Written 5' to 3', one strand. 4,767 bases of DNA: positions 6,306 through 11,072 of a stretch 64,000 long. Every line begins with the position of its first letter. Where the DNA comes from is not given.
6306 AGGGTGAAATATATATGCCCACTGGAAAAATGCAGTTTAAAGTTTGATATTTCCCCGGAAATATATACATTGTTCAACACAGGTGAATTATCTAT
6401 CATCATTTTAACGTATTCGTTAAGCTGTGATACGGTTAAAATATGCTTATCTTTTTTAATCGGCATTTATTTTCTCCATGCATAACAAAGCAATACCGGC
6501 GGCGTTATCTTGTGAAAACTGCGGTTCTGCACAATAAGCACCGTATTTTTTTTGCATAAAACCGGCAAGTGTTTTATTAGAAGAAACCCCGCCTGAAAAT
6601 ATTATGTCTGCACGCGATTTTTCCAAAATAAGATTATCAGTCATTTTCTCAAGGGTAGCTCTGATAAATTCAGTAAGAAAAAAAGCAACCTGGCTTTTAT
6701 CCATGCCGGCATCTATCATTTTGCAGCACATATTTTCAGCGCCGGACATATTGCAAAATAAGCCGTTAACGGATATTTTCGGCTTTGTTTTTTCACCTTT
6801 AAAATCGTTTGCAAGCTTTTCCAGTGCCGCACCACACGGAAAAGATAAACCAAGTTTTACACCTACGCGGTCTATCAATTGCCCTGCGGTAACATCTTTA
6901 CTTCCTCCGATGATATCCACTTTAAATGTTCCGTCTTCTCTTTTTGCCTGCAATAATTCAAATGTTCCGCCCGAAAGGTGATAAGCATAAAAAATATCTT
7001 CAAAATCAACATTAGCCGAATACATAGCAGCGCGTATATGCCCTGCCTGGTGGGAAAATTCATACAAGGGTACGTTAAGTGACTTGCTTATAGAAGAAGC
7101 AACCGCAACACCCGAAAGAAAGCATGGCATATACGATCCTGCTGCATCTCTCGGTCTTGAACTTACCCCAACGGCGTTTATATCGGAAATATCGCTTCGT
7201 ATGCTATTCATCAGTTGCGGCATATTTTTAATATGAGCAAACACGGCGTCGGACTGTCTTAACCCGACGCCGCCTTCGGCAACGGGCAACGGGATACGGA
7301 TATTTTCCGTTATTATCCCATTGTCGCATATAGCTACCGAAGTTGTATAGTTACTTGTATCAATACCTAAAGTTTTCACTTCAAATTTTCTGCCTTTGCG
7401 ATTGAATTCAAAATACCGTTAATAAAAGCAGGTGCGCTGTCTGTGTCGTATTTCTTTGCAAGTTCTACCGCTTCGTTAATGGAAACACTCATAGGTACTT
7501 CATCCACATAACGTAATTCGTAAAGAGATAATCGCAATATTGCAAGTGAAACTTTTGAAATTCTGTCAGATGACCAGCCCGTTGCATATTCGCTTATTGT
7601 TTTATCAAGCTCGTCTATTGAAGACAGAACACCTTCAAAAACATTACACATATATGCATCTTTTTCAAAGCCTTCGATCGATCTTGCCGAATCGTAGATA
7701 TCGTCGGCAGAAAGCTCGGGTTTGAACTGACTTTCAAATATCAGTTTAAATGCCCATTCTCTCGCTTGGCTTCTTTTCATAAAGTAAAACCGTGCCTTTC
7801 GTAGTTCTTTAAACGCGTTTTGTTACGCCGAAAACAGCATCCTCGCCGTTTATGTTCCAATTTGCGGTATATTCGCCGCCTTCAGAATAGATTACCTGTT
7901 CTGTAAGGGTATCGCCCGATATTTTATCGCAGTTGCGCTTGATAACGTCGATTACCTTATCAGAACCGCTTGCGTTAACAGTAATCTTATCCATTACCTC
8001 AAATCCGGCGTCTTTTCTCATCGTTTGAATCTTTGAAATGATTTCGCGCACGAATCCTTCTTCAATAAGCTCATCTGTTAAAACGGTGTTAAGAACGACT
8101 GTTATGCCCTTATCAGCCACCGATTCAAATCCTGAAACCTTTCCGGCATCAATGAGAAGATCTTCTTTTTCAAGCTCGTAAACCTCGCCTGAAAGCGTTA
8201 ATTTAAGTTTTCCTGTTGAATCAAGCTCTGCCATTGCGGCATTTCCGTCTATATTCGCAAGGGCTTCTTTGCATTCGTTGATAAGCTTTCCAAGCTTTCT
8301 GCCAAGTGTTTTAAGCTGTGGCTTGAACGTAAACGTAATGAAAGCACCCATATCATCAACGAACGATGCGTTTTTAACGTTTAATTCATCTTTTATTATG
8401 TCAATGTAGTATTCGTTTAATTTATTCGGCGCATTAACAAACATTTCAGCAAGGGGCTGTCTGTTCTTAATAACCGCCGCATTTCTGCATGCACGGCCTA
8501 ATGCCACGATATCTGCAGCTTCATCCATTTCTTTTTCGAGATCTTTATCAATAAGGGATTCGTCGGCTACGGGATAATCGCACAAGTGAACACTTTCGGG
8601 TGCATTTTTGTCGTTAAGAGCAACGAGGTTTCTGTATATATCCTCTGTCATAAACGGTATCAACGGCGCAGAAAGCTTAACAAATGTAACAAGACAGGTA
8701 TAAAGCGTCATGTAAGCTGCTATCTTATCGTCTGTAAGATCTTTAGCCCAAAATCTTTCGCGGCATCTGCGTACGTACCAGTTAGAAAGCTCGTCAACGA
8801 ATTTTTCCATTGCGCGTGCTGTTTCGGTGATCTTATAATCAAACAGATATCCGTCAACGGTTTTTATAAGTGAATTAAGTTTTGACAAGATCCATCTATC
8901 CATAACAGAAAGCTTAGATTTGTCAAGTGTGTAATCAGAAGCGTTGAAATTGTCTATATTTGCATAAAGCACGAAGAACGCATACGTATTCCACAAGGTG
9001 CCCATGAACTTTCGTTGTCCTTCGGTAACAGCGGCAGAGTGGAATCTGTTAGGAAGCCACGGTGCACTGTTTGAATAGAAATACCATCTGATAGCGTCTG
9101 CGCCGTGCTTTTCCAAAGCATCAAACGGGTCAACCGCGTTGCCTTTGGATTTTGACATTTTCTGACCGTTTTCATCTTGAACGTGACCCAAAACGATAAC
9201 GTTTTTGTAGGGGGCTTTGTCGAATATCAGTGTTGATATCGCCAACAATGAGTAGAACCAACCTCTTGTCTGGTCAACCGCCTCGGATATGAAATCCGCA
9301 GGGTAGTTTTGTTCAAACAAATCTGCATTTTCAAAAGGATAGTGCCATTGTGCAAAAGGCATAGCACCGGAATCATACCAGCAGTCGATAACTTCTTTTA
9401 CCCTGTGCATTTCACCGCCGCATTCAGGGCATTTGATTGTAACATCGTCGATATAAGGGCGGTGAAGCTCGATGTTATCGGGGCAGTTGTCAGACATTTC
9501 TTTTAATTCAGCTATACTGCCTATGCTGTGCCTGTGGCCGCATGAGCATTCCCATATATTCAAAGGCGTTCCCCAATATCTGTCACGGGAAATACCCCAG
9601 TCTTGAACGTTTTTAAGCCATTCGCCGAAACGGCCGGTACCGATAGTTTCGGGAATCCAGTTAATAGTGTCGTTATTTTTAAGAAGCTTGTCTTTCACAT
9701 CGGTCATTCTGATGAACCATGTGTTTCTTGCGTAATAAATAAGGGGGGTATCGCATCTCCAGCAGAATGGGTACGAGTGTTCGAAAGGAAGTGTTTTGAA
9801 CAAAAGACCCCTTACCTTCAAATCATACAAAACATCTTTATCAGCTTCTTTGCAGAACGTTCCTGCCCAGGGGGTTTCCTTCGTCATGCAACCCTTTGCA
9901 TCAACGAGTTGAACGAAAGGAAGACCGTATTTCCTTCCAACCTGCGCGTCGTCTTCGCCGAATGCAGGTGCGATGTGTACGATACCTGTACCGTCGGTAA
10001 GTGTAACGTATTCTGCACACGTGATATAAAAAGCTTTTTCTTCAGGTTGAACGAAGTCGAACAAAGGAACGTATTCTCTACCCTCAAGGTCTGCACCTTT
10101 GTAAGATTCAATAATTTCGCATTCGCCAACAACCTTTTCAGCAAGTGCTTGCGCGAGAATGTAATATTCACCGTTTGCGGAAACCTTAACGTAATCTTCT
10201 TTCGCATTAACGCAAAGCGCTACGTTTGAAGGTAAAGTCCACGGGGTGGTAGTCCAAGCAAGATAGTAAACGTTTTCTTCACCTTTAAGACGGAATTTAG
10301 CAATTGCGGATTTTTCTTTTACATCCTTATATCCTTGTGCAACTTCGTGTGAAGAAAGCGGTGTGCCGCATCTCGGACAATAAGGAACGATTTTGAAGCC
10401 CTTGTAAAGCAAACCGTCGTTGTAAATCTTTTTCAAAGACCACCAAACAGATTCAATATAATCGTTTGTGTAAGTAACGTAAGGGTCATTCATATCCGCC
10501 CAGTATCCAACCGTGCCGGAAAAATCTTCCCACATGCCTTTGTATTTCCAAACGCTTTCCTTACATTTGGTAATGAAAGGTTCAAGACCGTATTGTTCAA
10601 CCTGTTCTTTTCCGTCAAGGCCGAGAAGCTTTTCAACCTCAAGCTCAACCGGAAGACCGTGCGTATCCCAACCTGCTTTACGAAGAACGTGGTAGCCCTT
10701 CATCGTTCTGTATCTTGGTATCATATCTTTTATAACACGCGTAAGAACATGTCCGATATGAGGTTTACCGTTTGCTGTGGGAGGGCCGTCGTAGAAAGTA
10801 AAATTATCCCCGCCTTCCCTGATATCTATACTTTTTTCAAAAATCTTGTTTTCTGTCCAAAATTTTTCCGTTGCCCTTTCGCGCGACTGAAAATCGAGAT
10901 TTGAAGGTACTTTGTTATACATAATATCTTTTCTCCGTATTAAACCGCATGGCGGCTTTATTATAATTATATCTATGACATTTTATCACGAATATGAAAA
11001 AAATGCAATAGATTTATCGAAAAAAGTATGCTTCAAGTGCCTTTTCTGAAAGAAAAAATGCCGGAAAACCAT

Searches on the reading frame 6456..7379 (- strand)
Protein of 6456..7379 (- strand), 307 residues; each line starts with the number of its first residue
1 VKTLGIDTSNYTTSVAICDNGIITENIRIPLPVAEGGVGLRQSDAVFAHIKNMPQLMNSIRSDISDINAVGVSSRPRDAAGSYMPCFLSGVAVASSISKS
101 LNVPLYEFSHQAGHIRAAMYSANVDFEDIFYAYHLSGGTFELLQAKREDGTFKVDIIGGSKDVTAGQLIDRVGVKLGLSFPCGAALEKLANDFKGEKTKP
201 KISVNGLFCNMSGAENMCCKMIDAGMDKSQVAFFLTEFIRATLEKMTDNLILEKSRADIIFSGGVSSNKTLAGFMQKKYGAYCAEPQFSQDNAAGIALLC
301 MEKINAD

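Call 73: search_protein_families(library=pfam, proteins=[window:6456-7379:-], max_evalue=0.0001)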
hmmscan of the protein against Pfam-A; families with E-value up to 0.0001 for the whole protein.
window:6456-7379:- (307 aa): 2 families
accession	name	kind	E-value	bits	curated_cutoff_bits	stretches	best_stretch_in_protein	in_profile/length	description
PF00814.31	TsaD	-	9.3e-21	75.1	24.8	1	54-297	38-263/264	tRNA N6-adenosine threonylcarbamoyltransferase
PF22521.2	HypF_C_2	-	9.2e-05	22.8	27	0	183-280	120-218/241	Carbamoyltransferase, Kae1-like Domain, second subdomain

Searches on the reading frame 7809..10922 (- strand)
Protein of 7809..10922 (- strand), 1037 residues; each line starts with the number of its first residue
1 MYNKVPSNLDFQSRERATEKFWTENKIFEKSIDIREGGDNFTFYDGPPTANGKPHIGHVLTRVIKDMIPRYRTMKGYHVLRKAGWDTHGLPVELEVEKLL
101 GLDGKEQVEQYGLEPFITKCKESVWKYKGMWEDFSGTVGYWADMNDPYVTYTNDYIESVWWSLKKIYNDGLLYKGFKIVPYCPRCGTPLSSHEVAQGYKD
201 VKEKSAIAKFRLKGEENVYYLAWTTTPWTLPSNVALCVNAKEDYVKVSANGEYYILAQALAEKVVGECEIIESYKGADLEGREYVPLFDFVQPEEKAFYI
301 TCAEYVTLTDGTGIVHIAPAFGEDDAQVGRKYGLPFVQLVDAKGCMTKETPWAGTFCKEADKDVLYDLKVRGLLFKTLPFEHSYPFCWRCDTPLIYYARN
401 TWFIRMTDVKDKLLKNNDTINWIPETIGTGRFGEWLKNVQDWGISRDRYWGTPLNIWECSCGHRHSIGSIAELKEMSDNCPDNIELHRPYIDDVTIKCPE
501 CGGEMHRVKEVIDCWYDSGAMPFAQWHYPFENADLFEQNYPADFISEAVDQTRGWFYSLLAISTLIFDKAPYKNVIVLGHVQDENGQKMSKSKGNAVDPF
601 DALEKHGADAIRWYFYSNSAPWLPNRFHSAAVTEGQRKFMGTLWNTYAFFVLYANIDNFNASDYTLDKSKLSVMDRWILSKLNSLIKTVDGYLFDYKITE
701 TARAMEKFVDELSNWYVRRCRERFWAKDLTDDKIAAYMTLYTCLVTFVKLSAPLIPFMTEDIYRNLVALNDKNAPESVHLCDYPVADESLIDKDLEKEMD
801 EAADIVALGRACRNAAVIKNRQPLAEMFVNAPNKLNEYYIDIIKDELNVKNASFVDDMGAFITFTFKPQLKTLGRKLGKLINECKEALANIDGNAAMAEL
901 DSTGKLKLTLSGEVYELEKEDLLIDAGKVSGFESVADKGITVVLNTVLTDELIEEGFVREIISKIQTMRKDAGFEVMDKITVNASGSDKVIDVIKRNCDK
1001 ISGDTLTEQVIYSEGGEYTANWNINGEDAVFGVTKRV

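Call 11: search_protein_families(library=pfam, proteins=[window:7809-10922:-], max_evalue=0.001)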
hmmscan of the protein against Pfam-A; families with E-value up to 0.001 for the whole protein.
window:7809-10922:- (1037 aa): 5 families
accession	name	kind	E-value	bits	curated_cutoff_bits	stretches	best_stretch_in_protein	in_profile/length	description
PF00133.28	tRNA-synt_1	-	8.3e-128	427.1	22.7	1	20-617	4-404/414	tRNA synthetases class I (I, L, M and V)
PF19302.4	DUF5915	-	1.9e-52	178.1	27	1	841-1035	2-194/195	Domain of unknown function (DUF5915)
PF08264.19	Anticodon_1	-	6.9e-33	114.1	25.1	1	675-825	1-145/148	Anticodon-binding domain of tRNA ligase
PF09334.17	tRNA-synt_1g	-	5.9e-22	78.4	20.1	2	50-111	10-70/391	tRNA synthetases class I (M)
PF01406.26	tRNA-synt_1e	-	9.2e-08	32.2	27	0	561-618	227-283/301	tRNA synthetases class I (C) catalytic domain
